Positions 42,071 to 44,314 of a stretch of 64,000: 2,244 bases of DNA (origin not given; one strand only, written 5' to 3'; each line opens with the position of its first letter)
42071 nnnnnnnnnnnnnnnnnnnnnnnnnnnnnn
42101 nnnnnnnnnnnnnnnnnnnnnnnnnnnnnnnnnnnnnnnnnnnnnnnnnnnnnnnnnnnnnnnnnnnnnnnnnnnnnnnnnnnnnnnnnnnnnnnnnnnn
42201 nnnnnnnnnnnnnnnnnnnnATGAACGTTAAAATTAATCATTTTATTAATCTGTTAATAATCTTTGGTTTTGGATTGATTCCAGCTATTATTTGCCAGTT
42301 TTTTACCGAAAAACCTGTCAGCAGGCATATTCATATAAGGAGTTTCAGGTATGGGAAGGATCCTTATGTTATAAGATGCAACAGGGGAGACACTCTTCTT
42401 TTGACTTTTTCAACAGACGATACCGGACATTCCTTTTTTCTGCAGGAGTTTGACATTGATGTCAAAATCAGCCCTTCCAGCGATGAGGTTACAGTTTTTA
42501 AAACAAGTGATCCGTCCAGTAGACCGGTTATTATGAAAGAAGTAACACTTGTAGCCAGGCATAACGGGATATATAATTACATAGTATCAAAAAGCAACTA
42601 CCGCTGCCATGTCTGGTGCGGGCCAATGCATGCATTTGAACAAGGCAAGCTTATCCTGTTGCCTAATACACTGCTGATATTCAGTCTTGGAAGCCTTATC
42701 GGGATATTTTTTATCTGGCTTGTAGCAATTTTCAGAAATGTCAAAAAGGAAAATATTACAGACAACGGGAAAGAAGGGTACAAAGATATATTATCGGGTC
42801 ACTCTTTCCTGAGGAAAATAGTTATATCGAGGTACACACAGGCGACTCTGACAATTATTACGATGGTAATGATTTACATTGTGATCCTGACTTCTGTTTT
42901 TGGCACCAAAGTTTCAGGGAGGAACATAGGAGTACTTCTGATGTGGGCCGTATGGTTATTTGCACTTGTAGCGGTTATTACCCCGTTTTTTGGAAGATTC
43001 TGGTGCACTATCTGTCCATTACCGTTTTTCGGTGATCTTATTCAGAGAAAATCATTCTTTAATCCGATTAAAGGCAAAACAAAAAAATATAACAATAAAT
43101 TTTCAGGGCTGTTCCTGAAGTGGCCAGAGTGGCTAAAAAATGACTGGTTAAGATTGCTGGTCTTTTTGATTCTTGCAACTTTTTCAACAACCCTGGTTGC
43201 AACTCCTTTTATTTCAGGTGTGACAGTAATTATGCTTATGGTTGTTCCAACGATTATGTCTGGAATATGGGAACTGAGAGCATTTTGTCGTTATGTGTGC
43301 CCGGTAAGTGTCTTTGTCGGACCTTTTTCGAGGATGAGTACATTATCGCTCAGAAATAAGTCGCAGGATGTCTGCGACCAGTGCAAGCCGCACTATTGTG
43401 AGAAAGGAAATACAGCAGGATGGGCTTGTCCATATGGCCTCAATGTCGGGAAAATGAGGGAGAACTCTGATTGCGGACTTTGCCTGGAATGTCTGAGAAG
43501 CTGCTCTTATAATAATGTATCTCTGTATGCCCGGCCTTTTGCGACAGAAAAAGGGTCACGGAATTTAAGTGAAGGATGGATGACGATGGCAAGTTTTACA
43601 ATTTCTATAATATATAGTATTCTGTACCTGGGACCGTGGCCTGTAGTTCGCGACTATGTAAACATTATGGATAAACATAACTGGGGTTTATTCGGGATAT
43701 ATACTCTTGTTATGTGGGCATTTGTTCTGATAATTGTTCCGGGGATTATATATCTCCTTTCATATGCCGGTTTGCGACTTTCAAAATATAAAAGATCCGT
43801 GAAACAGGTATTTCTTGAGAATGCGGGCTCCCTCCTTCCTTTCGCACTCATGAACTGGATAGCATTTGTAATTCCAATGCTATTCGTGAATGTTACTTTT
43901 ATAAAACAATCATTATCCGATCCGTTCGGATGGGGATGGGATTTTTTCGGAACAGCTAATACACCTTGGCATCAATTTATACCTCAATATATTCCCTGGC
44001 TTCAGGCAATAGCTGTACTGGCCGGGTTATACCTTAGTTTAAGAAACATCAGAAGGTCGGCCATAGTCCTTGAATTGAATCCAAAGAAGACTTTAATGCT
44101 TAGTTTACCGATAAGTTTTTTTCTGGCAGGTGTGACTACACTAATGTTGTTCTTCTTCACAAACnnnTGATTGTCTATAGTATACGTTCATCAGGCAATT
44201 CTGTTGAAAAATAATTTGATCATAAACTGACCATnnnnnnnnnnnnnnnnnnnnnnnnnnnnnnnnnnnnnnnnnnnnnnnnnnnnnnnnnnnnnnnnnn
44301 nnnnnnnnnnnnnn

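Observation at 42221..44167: CuA/COX2-like cupredoxin domain (C-x3-C-x3-H-x2-E, Met replaced by Glu) fused to a CX3CP polyferredoxin membrane protein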

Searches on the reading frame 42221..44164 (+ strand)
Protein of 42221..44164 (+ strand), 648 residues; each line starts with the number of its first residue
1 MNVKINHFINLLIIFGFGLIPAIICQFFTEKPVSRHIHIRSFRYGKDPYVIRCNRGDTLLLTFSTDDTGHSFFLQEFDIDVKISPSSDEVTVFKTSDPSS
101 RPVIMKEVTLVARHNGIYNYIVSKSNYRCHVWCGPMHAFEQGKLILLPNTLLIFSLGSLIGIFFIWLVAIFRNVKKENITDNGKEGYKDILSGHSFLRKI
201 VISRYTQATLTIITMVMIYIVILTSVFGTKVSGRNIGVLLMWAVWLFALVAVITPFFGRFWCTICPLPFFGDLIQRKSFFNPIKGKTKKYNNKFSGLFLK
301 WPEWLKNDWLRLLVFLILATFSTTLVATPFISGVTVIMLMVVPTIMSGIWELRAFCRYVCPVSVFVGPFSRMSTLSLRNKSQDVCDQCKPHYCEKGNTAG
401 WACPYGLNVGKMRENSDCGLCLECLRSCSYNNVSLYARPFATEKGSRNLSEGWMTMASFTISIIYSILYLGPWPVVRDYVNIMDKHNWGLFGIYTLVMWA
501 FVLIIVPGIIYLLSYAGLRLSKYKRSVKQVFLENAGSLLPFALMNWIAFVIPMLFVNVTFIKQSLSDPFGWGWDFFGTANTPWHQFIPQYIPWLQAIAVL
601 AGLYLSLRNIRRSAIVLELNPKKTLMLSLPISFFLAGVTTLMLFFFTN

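Call 3: search_protein_families(library=pfam, proteins=[window:42221-44164:+], max_evalue=1)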
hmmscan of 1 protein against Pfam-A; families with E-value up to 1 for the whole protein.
window:42221-44164:+ (648 aa): 2 families
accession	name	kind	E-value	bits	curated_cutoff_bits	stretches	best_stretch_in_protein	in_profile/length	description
PF12801.12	Fer4_5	-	1.5e-06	28.5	22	2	240-281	3-42/48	4Fe-4S binding domain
PF23330.1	zf-C2H2_14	-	0.027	14.5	27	1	261-275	4-18/30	CIZ1-like, C2H2-type zinc finger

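Call 4: search_protein_families(library=ncbifam, proteins=[window:42221-44164:+], max_evalue=1)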
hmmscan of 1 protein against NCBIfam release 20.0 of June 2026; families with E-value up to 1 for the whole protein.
window:42221-44164:+ (648 aa): 3 families
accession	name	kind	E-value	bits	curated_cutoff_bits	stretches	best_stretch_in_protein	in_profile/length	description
TIGR02163.1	napH_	subfamily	5.2e-07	29.4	213.05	1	239-433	62-251/255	NapH/MauN family ferredoxin-type protein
NF007013.0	PRK09477.1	equivalog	0.057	12.5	234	1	333-438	173-279/286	quinol dehydrogenase ferredoxin subunit NapH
NF038155.1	lanthi_I_FDLD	domain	0.12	13.2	20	0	75-91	1-21/34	FDLD family class I lanthipeptide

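Call 6: find_homologous_proteins(query=window:42221-44164:+)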
Query window:42221-44164:+ (648 aa): 1019 proteins with E <= 0.001 among 8000 candidates; the best 120 are listed.
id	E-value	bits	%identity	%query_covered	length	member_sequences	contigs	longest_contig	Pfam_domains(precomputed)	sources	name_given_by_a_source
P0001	0.0e+0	1502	100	100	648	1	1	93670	PF12801.13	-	-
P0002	0.0e+0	1399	91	100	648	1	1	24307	PF12801.13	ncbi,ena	-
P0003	0.0e+0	1397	91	100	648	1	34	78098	PF12801.13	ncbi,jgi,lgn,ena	jgi:polyferredoxin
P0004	0.0e+0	1396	91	100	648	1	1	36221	PF12801.13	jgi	jgi:polyferredoxin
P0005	0.0e+0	1395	91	100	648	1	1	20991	PF12801.13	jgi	-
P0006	0.0e+0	1388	91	100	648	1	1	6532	PF12801.13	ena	-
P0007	0.0e+0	1387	90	100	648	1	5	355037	PF12801.13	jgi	jgi:polyferredoxin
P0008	0.0e+0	1384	90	100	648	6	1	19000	PF12801.13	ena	-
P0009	0.0e+0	1381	90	100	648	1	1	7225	PF12801.13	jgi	-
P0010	0.0e+0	1379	90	100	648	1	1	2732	PF12801.13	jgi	jgi:polyferredoxin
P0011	0.0e+0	1376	89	100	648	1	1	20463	PF12801.13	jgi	jgi:polyferredoxin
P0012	0.0e+0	1374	89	100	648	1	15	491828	PF12801.13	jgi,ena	jgi:polyferredoxin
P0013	0.0e+0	1364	88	100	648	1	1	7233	PF12801.13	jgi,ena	jgi:polyferredoxin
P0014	0.0e+0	1362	88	100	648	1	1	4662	PF12801.13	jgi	-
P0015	0.0e+0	1348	90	97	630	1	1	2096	PF12801.13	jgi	jgi:polyferredoxin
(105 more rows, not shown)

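Call 8: search_solved_structures(query=window:42221-44164:+, max_evalue=10, show_alignments=3)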
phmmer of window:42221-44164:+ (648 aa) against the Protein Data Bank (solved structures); distinct sequences matched with E-value up to 10: 10.
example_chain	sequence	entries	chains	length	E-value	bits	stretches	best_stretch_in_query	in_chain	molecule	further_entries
3s33_B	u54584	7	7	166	0.063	14.9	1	34-111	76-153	Cytochrome c oxidase subunit 2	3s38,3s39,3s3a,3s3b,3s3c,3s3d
3eh3_B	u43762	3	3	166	0.064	14.9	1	34-111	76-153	Cytochrome c oxidase subunit 2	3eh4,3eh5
2qpe_B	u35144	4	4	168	0.064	14.9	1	34-111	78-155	Cytochrome c oxidase subunit 2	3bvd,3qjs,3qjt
1ehk_B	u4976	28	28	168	0.064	14.9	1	34-111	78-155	BA3-TYPE CYTOCHROME-C OXIDASE | Cytochrome c oxidase polypeptide II | Cytochrome c oxidase subunit 2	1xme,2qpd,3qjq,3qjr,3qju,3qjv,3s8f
2lln_A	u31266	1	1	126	0.29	12.8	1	34-119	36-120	Cytochrome c oxidase subunit 2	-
2cua_A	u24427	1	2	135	0.35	12.5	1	34-118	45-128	PROTEIN (CUA)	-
2fwl_B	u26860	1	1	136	0.36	12.4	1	34-118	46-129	Cytochrome c oxidase subunit II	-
5u7n_A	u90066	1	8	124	1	11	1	34-91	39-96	Cytochrome c oxidase subunit 2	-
6pty_A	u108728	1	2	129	1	10.9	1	37-124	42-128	Cytochrome c oxidase subunit 2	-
8a8o_C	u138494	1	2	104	1.3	10.6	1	411-446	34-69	Beta-subunit of the PAPS reductase from Methanothermococcus thermolithotrophicus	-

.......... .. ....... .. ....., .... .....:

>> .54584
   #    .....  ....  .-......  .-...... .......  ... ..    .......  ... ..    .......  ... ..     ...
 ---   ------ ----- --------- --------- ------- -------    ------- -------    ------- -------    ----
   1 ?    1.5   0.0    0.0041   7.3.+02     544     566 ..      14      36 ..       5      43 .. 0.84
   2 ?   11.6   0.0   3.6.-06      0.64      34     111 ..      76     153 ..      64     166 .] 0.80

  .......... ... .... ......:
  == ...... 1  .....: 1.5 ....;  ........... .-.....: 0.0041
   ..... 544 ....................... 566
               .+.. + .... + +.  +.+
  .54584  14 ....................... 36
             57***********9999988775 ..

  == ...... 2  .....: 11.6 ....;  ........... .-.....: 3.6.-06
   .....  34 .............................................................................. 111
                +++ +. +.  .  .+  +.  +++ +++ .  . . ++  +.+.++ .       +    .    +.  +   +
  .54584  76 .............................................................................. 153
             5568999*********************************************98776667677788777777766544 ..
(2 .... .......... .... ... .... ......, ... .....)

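Call 24: find_related_loci(query=A2, collection=genome_contigs, flank=8000)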
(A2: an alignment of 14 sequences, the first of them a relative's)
Query A2 (648 aa) in genome_contigs; peptide patterns used: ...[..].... (x = any residue, [..] = any of these).
600 stretches matched a pattern (row limit reached: there are more); 567 encode a relative of the query (tblastn E <= 1e-3); the best 80 are kept; 80 distinct loci.
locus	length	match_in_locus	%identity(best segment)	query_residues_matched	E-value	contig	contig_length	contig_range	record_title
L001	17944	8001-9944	82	1-648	0e+0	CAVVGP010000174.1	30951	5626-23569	MAG: uncultured Bacteroidales bacterium isolate MFD01188.bin.3.138 genome assembly, contig: contig_42690, whole genome s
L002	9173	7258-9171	82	1-638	0e+0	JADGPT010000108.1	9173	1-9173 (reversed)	MAG: Bacteroidales bacterium isolate Chersky.15_30 contig-100_5247, whole genome shotgun sequence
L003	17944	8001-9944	83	1-648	0e+0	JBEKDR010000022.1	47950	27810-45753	MAG: Bacteroidales bacterium isolate SPRUCE 188 SPRUCE_188_22, whole genome shotgun sequence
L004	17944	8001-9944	80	1-648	0e+0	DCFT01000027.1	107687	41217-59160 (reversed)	MAG TPA_asm: Bacteroidales bacterium UBA1797 UBA1797_contig_7770, whole genome shotgun sequence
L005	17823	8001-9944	82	1-648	0e+0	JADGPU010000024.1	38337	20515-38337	MAG: Bacteroidales bacterium isolate Chersky.21_39 contig-100_115, whole genome shotgun sequence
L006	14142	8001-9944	81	1-648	0e+0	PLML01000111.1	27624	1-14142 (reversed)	MAG: Bacteroidales bacterium isolate fen_980 73.20120800_E3D.18_contig_7919, whole genome shotgun sequence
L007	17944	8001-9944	81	1-648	0e+0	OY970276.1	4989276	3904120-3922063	MAG: uncultured Bacteroidales bacterium isolate MFD06435.bin.1.129 genome assembly, chromosome: 1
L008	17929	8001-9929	72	6-648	0e+0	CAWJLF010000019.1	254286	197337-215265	MAG: uncultured Bacteroidales bacterium isolate MFD02416.bin.2.113 genome assembly, contig: contig_94902, whole genome s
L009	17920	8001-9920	69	9-648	0e+0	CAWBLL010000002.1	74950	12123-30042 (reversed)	MAG: uncultured Bacteroidales bacterium isolate MFD02416.bin.1.315 genome assembly, contig: contig_107992, whole genome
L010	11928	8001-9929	66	6-648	0e+0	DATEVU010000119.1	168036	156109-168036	MAG TPA_asm: Bacteroidales bacterium isolate SMAG_U8375 k141_2313231, whole genome shotgun sequence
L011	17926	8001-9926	65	6-648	0e+0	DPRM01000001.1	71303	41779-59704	MAG TPA_asm: Prolixibacteraceae bacterium isolate UBA8504 contig_22130, whole genome shotgun sequence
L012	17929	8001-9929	66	6-648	0e+0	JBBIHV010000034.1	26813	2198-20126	MAG: Sunxiuqinia sp. isolate SIF170217_bin_122 NODE_1983_length_26813_cov_8.056619, whole genome shotgun sequence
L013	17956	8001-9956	65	1-648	0e+0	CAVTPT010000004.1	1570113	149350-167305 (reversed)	MAG: uncultured Bacteroidales bacterium isolate MFD00905.bin.1.120 genome assembly, contig: contig_45988, whole genome s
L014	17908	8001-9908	67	10-648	0e+0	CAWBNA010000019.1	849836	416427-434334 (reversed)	MAG: uncultured Bacteroidales bacterium isolate MFD01476.bin.1.82 genome assembly, contig: contig_13825, whole genome sh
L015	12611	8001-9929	66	6-648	0e+0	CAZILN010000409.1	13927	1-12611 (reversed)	MAG TPA_asm: uncultured Bacteroidaceae bacterium isolate SRP185410_co1_465 genome assembly, contig: k141_2186296, whole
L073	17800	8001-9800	41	27-609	2e-150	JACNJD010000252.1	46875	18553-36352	MAG: Candidatus Desulfacyla euxinica NIOZ-UU_NODE_728_length_46875_cov_48.5718, whole genome shotgun sequence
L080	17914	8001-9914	32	34-648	6e-115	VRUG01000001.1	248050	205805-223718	MAG: Planctomycetota bacterium isolate MohnsGC08_bin181 NODE_1_length_248050_cov_16.503281, whole genome shotgun sequenc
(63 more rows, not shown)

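Call 25: predict_structure(alignment_id=A1)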
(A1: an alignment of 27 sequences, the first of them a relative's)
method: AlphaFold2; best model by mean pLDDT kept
length: 648 residues; sequences in the alignment: 27
mean_pLDDT: 50.1   pTM: 0.53
mean pLDDT of the five models: 50.1, 48.9, 45.0, 44.8, 42.4
residues with pLDDT >= 90: 0; 70-90: 130; 50-70: 111; < 50: 407
segments of 3 or more residues with pLDDT < 50: 1-3, 40-57, 64-147, 177-189, 201-446, 472-484, 560-586
pLDDT, mean of each block of 10 residues (from residue 1): 61 83 67 54 40 48 44 33 31 37 42 39 33 28 44 82 84 51 41 52 47 46 41 41 45 41 37 34 32 30 43 45 37 40 40 37 40 39 33 25 23 27 31 40 43 62 61 45 51 64 79 88 81 72 68 54 43 34 51 79 81 69 85 88 74
secondary structure, 60 per line:
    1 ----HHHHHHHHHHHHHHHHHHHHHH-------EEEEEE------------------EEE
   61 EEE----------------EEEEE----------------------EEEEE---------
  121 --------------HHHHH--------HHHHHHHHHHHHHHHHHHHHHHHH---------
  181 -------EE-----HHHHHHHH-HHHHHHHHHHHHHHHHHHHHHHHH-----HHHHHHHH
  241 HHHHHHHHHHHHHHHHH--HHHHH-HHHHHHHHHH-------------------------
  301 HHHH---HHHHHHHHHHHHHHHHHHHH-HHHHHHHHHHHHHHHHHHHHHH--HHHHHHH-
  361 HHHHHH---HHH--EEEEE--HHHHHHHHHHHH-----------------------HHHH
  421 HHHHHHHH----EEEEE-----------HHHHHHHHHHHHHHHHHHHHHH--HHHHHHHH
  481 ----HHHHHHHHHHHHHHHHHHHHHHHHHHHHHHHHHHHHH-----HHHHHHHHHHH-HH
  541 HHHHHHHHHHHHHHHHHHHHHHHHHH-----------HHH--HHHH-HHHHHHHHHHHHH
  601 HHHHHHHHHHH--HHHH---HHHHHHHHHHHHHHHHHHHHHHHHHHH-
elements in order: H5-26 E34-39 E58-63 E80-84 E107-111 H135-139 H148-171 H195-202 H204-227 H233-257 H260-264 H266-275 H301-304 H308-327 H329-350 H353-359 H361-366 E375-379 H382-393 H417-428 E433-437 H449-470 H473-480 H485-521 H527-537 H539-566 H583-586 H588-611 H614-617 H621-647

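Call 30: search_protein_families(library=pfam, proteins=[L003:6440-7912:-, L005:10350-12158:-, L080:5294-6802:+, L080:6927-7817:+, L080:7911-8420:+, L080:9952-10899:+, L073:6514-7809:+, L010:9997-10410:+, L011:10753-11886:-, L080:8442-9914:+], max_evalue=0.001)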
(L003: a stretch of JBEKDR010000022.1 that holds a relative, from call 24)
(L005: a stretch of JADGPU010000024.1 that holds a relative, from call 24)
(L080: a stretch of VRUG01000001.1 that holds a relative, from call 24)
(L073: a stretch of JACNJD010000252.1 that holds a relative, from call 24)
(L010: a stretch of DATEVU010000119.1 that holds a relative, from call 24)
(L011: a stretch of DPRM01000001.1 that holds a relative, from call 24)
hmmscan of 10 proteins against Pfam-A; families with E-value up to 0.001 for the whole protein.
L003:6440-7912:- (490 aa): 2 families
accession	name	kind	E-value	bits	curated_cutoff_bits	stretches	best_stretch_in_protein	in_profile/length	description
PF13517.12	FG-GAP_3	-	3.6e-39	133.6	26.9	5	283-346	1-60/61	FG-GAP-like repeat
PF01839.29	FG-GAP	-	1.9e-14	53.6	22.1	0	171-189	4-22/37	FG-GAP repeat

L005:10350-12158:- (603 aa): 19 families
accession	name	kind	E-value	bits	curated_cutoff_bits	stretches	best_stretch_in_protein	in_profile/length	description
PF07719.23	TPR_2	-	3.8e-27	92.6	27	1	477-504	6-33/34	Tetratricopeptide repeat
PF14559.12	TPR_19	-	8.6e-19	68.1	25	1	450-508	3-61/68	Tetratricopeptide repeat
PF00515.34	TPR_1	-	9.7e-19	66.8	27.8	1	477-504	6-33/34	Tetratricopeptide repeat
PF13181.12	TPR_8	-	4.6e-17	61.1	25.7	0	107-133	7-33/34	Tetratricopeptide repeat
PF13428.12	TPR_14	-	3.9e-16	58.4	23.5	0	476-514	5-43/44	Tetratricopeptide repeat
PF13432.12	TPR_16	-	1.6e-15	57.6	32.7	1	444-506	3-65/65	Tetratricopeptide repeat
PF13414.12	TPR_11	-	6.2e-15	55.1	26.8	0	343-369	1-27/42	TPR repeat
PF13431.12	TPR_17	-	9.3e-15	54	24.4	0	124-154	2-32/34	Tetratricopeptide repeat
PF13176.12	TPR_7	-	5.3e-14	51.5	27.9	0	477-506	4-35/36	Tetratricopeptide repeat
PF13424.12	TPR_12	-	1e-13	51.7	30.1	1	454-500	19-73/77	Tetratricopeptide repeat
PF13174.12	TPR_6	-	3.9e-10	40.1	26.3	0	478-504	6-32/33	Tetratricopeptide repeat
PF25063.1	ARM_TT21_C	-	1.7e-09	38.3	35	0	421-506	112-198/209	Tetratricopeptide repeat protein 21 C-terminal ARM domain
PF24575.1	TPR_Slam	-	3.8e-07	30.9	35.2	0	90-134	38-80/104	Surface lipoprotein assembly modifier, N-terminal TPR repeats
PF12895.13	ANAPC3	-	4.5e-06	27.3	27.2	0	465-498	16-49/82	Anaphase-promoting complex, cyclosome, subunit 3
PF23914.1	TPR_CcmH_CycH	-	5.1e-06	26.9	42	0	467-521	45-99/158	Cytochrome c-type biogenesis protein H TPR domain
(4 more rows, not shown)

L080:5294-6802:+ (503 aa): 0 families

L080:6927-7817:+ (297 aa): 2 families
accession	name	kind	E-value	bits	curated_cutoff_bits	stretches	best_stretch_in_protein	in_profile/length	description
PF00127.26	Copper-bind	-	2.8e-05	24.9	21.2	1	124-172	4-52/99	Copper binding proteins, plastocyanin/azurin family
PF14686.12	fn3_3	-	7.8e-05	22.8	24.4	1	243-282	35-74/75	Polysaccharide lyase family 4, domain II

L080:7911-8420:+ (170 aa): 2 families
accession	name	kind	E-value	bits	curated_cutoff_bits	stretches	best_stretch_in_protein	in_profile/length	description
PF13473.12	Cupredoxin_1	-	6.4e-08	33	27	0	21-64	10-53/104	Cupredoxin-like domain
PF00116.26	COX2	-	0.00055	20.3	22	0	50-130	50-114/120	Cytochrome C oxidase subunit II, periplasmic domain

L080:9952-10899:+ (316 aa): 4 families
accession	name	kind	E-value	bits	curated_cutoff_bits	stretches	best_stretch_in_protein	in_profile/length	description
PF13473.12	Cupredoxin_1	-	6.6e-07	29.7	27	1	67-145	31-104/104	Cupredoxin-like domain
PF00116.26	COX2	-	8.2e-06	26.2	22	1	78-140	53-114/120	Cytochrome C oxidase subunit II, periplasmic domain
PF13442.11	Cytochrome_CBB3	-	0.00013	22.7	27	0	178-210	6-33/68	Cytochrome C oxidase, cbb3-type, subunit III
PF00034.26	Cytochrom_C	-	0.00019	23.2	21.3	1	178-306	4-87/90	Cytochrome c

L073:6514-7809:+ (432 aa): 1 family
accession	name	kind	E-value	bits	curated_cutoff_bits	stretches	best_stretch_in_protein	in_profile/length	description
PF01663.27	Phosphodiest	-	1.1e-34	121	23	1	26-369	29-342/342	Type I phosphodiesterase / nucleotide pyrophosphatase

L010:9997-10410:+ (138 aa): 2 families
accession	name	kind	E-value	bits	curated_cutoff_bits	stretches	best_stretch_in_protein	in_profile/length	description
PF00034.26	Cytochrom_C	-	7.1e-08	34.1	21.3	1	32-122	2-86/90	Cytochrome c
PF13442.11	Cytochrome_CBB3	-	1e-06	29.4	27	1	30-122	2-68/68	Cytochrome C oxidase, cbb3-type, subunit III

L011:10753-11886:- (378 aa): 0 families

L080:8442-9914:+ (491 aa): 1 family
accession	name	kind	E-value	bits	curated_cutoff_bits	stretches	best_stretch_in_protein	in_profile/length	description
PF12801.12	Fer4_5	-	0.00015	22.1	22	0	177-211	4-38/48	4Fe-4S binding domain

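Call 37: search_protein_families(library=ncbifam, proteins=[L003:6440-7912:-, L005:10350-12158:-, L080:5294-6802:+, L080:6927-7817:+, L080:7911-8420:+, L080:9952-10899:+, L080:8442-9914:+, L011:10753-11886:-], max_evalue=0.001)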
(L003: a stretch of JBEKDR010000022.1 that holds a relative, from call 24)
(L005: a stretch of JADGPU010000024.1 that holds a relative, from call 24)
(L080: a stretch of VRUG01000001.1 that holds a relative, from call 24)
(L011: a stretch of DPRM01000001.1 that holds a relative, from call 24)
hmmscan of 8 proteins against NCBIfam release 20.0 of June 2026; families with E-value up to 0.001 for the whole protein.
L003:6440-7912:- (490 aa): 0 families

L005:10350-12158:- (603 aa): 22 families
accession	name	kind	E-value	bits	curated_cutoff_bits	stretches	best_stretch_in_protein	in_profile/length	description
NF040959.1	MamA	equivalog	1.8e-24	86.3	200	2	414-521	81-188/204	magnetosome protein MamA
TIGR02917.1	PEP_TPR_lipo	equivalog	4.9e-21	74.3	312.2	1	342-520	301-479/899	XrtA/PEP-CTERM system TPR-repeat protein PrsT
TIGR02521.1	type_IV_pilW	equivalog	1.5e-15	57.4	154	0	343-443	106-207/234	type IV pilus biogenesis/stability protein PilW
TIGR02552.1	LcrH_SycD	equivalog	2.6e-15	56.3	104.8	1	103-169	54-120/136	SycD/LcrH family type III secretion system chaperone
NF002725.1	PRK02603.1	equivalog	3.8e-13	49.8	143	2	444-517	41-117/173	photosystem I assembly protein Ycf3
TIGR00540.1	TPR_hemY_coli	hypoth_equivalog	1.1e-12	47.5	142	1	384-508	240-362/385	heme biosynthesis-associated TPR protein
NF033920.0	C39_PA2778_fam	equivalog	1.4e-11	44.3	150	0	449-517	167-235/255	PA2778 family cysteine peptidase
NF033762.1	social_mot_Tgl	equivalog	1.4e-09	37.7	225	0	444-504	37-98/252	social motility TPR repeat lipoprotein Tgl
TIGR02795.1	tol_pal_ybgF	equivalog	2.3e-07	31.4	90.1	0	104-175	42-116/119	tol-pal system protein YbgF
NF052415.1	T3SS_chap_SctY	equivalog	4.9e-07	30.2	70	0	339-402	9-72/106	type III secretion apparatus assembly chaperone SctY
TIGR03939.1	PGA_TPR_OMP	equivalog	2e-06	26.4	366.65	0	377-471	26-119/800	poly-beta-1,6 N-acetyl-D-glucosamine export porin PgaA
NF033758.1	gliding_GltE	equivalog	2.6e-06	26.7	225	0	347-500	131-284/411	adventurous gliding motility TPR repeat lipoprotein GltE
TIGR00990.1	3a0801s09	subfamily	8.8e-06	24.6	757.25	0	338-370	129-161/615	mitochondrial import receptor subunit TOM70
NF008757.0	PRK11788.1-5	equivalog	2e-05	24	363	0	343-458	221-337/388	lipopolysaccharide assembly protein LapB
NF052230.1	T9SS_PorE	exception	2.2e-05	23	600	0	318-391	73-146/648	PorE family type IX secretion system protein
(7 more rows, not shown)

L080:5294-6802:+ (503 aa): 0 families

L080:6927-7817:+ (297 aa): 1 family
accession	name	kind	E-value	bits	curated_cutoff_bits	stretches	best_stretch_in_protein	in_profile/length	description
TIGR02656.1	cyanin_plasto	equivalog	3.4e-06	27.4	87.85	1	126-170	6-50/99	plastocyanin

L080:7911-8420:+ (170 aa): 6 families
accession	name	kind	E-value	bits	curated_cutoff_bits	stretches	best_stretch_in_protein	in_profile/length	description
TIGR04246.1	nitrous_NosZ_Gp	equivalog_domain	1.3e-09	36.9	625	1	34-137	487-578/578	Sec-dependent nitrous-oxide reductase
TIGR04244.1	nitrous_NosZ_RR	equivalog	1.9e-08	33.3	625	1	33-136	536-627/627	TAT-dependent nitrous-oxide reductase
NF052460.1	L-NosZ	equivalog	3.3e-08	32.5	700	1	30-136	377-479/480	clade III lactonase-type nitrous-oxide reductase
TIGR02866.1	CoxB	equivalog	3.6e-08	33.2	147.7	1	101-137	157-193/202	cytochrome c oxidase subunit II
NF050117.1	aa3_CtaC_Actin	exception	1.1e-07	31.4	250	1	43-133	156-230/244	aa3-type cytochrome oxidase subunit II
NF041074.2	quin_ox_SoxA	equivalog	5.2e-06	26.4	110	1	39-135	69-153/154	proton pump complex quinol oxidase subunit SoxA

L080:9952-10899:+ (316 aa): 6 families
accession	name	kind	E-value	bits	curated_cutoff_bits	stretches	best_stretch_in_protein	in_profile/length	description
TIGR02866.1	CoxB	equivalog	1.9e-14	53.7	147.7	1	10-148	60-194/202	cytochrome c oxidase subunit II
TIGR04246.1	nitrous_NosZ_Gp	equivalog_domain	1.1e-13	50.4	625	1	67-146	495-577/578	Sec-dependent nitrous-oxide reductase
NF050117.1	aa3_CtaC_Actin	exception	1e-08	34.7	250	1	70-142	158-229/244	aa3-type cytochrome oxidase subunit II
NF052460.1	L-NosZ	equivalog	1.2e-06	27.4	700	1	104-145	437-478/480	clade III lactonase-type nitrous-oxide reductase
TIGR04244.1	nitrous_NosZ_RR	equivalog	2.6e-05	22.9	625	1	74-145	552-626/627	TAT-dependent nitrous-oxide reductase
TIGR00782.1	ccoP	equivalog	0.00046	19.6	179.95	0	167-204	195-232/285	cytochrome-c oxidase, cbb3-type subunit III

L080:8442-9914:+ (491 aa): 1 family
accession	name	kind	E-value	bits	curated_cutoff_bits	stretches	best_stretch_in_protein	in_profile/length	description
TIGR02163.1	napH_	subfamily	1e-06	28.5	213.05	1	88-277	67-253/255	NapH/MauN family ferredoxin-type protein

L011:10753-11886:- (378 aa): 0 families

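Call 38: find_homologous_proteins(query=L080:7911-8420:+)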
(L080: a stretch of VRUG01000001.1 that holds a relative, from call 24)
Query L080:7911-8420:+ (170 aa): 356 proteins with E <= 0.001 among 384 candidates; the best 120 are listed.
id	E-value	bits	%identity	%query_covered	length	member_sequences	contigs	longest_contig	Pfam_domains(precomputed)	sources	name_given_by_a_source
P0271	2.7e-98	345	89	99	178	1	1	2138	PF13473.13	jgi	jgi:heme/copper-type cytochrome/quinol oxidase subunit 2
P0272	5.6e-98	344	89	99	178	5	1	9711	PF13473.13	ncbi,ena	-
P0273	6.2e-95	334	88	99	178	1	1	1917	PF13473.13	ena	-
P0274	1.3e-93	330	85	99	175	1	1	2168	PF13473.13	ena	-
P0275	2.5e-91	322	85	99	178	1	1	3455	PF13473.13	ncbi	-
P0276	1.7e-90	319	83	99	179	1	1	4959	PF13473.13,PF00116.27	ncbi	-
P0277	2.8e-89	315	81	99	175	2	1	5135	PF13473.13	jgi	jgi:cytochrome c oxidase subunit 2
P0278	1.2e-86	307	80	99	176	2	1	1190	PF13473.13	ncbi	-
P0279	2.6e-86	306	82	88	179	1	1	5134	PF13473.13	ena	-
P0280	3.3e-86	305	80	98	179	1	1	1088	PF13473.13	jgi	-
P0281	5.1e-86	305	80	98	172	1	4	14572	PF13473.13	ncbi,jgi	ncbi:MAG: cupredoxin domain-containing protein [Planctomycetota bacterium]|jgi:heme/copper-type cyto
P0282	5.6e-84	298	77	98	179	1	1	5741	PF13473.13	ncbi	-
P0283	3.4e-83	296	78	99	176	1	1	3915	-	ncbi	-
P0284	7.0e-83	295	76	99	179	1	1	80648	PF13473.13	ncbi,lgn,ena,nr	ncbi:MAG: hypothetical protein FVQ82_06100 [Planctomycetes bacterium]|nr:hypothetical protein [Planc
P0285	6.8e-81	288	74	98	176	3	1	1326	PF13473.13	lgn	-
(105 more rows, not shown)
